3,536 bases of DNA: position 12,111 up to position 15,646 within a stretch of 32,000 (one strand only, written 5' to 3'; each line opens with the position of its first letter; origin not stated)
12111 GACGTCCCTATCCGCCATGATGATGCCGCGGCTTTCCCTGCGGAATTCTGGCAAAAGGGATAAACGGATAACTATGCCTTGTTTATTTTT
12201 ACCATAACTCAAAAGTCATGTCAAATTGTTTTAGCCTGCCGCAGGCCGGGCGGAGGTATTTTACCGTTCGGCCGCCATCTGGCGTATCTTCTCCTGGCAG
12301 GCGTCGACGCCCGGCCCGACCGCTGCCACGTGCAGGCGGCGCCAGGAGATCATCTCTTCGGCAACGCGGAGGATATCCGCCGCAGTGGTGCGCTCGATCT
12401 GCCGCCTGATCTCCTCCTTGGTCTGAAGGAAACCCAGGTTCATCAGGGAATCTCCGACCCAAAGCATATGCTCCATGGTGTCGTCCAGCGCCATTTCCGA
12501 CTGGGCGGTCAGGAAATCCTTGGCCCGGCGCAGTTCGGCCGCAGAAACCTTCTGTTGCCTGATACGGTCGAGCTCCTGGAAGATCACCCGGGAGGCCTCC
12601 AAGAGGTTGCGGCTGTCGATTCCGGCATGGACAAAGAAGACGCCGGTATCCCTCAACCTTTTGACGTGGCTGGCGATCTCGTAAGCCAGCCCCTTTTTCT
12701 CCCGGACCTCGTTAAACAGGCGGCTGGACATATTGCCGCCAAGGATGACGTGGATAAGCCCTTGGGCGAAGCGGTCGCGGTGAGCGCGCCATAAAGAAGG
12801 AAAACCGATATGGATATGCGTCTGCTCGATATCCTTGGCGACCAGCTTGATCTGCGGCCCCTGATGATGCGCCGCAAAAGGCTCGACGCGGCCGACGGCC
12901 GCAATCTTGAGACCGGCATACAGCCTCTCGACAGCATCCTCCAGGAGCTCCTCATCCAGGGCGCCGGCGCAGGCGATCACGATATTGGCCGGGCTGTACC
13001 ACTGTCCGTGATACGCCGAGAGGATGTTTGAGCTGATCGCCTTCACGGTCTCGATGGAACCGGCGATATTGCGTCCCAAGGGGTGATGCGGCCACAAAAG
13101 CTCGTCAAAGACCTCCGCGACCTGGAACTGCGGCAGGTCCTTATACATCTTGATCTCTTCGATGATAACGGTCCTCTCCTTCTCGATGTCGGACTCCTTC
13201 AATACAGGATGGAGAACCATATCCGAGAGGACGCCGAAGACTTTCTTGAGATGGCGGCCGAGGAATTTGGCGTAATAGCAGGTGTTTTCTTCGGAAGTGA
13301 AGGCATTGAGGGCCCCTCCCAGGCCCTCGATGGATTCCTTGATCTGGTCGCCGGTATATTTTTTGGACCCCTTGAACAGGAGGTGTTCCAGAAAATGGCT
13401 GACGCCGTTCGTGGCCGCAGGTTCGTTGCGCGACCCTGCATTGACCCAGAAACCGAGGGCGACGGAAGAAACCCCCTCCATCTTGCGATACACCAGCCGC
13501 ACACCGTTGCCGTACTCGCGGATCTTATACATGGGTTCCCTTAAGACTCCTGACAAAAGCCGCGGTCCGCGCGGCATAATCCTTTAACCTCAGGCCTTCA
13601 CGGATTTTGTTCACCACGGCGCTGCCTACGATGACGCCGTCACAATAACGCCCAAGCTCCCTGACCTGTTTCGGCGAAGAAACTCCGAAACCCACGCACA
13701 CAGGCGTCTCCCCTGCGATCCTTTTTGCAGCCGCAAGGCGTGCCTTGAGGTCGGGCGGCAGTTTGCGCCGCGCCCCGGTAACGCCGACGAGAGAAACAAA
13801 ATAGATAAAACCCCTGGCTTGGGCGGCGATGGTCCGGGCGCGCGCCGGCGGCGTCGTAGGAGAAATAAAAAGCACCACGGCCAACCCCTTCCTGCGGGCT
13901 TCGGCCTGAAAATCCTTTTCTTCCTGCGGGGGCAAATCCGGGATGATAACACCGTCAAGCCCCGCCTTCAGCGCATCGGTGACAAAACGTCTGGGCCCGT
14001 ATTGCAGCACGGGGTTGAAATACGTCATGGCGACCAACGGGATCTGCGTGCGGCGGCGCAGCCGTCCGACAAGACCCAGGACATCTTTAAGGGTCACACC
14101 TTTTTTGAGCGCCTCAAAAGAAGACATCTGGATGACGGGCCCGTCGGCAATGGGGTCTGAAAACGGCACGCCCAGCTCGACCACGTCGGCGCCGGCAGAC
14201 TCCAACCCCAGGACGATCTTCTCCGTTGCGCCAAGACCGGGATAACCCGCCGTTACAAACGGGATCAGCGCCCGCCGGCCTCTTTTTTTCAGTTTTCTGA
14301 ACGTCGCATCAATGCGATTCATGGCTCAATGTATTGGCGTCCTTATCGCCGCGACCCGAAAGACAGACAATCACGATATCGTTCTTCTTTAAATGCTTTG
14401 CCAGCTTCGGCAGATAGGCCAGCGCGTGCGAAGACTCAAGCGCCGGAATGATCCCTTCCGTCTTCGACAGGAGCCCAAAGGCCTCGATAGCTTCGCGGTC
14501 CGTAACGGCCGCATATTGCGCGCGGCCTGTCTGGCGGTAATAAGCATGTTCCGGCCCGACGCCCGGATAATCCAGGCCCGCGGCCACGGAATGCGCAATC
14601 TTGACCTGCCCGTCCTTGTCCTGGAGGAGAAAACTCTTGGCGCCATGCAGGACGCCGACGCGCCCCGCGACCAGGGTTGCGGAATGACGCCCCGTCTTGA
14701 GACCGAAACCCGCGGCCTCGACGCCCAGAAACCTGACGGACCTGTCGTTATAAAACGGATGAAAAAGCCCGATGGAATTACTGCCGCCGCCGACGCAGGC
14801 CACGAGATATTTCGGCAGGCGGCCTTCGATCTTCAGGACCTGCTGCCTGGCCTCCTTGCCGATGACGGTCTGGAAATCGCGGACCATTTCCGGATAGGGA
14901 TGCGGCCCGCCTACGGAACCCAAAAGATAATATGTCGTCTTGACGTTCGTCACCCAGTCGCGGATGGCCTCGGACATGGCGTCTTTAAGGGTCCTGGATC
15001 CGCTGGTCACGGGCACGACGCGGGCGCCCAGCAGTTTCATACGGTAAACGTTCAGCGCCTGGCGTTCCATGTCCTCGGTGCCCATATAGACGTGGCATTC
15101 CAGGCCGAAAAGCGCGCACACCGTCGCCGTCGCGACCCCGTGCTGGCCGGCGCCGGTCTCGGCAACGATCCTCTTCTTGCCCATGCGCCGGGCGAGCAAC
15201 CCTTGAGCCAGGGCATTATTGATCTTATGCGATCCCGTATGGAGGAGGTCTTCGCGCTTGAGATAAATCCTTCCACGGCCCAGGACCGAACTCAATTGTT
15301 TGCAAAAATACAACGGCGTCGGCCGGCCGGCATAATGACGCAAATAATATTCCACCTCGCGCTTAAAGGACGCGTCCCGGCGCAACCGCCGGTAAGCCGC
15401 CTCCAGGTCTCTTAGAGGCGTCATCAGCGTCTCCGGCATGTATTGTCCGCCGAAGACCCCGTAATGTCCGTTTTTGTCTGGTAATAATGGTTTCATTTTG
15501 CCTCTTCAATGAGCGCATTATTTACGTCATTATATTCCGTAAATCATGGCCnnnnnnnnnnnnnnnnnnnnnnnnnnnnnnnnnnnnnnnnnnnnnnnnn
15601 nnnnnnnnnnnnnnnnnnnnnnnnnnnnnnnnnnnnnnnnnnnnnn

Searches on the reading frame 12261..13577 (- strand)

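Call 6: search_protein_families(library=pfam, proteins=[window:12261-13577:-])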
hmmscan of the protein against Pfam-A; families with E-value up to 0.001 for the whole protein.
window:12261-13577:- (438 aa): 2 families
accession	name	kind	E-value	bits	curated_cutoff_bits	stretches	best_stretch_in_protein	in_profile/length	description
PF00675.25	Peptidase_M16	-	2.2e-39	135.2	22.3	1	30-173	4-147/149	Insulinase (Peptidase family M16)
PF05193.26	Peptidase_M16_C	-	9.4e-39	133.6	23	1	181-354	2-179/181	Peptidase M16 inactive domain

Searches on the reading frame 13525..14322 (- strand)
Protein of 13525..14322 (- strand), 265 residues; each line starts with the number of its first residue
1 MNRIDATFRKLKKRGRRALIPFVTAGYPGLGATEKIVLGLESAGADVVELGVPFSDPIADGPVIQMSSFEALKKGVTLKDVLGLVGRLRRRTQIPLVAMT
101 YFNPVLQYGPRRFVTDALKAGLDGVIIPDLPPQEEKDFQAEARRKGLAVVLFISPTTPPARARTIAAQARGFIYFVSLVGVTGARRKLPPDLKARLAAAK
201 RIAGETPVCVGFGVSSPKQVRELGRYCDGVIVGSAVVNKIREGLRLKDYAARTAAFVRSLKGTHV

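Call 6: search_protein_families(library=pfam, proteins=[window:13525-14322:-])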
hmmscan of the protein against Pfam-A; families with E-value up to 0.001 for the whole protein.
window:13525-14322:- (265 aa): 1 family
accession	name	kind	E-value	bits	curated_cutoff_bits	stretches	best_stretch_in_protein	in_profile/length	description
PF00290.26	Trp_syntA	-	2.6e-84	282.7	27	1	8-256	1-250/259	Tryptophan synthase alpha chain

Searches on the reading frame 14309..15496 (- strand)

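Call 6: search_protein_families(library=pfam, proteins=[window:14309-15496:-])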
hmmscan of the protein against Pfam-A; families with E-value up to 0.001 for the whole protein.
window:14309-15496:- (395 aa): 1 family
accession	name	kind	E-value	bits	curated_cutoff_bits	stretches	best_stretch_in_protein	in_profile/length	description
PF00291.31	PALP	-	1.4e-43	149.8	35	1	56-380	4-294/295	Pyridoxal-phosphate dependent enzyme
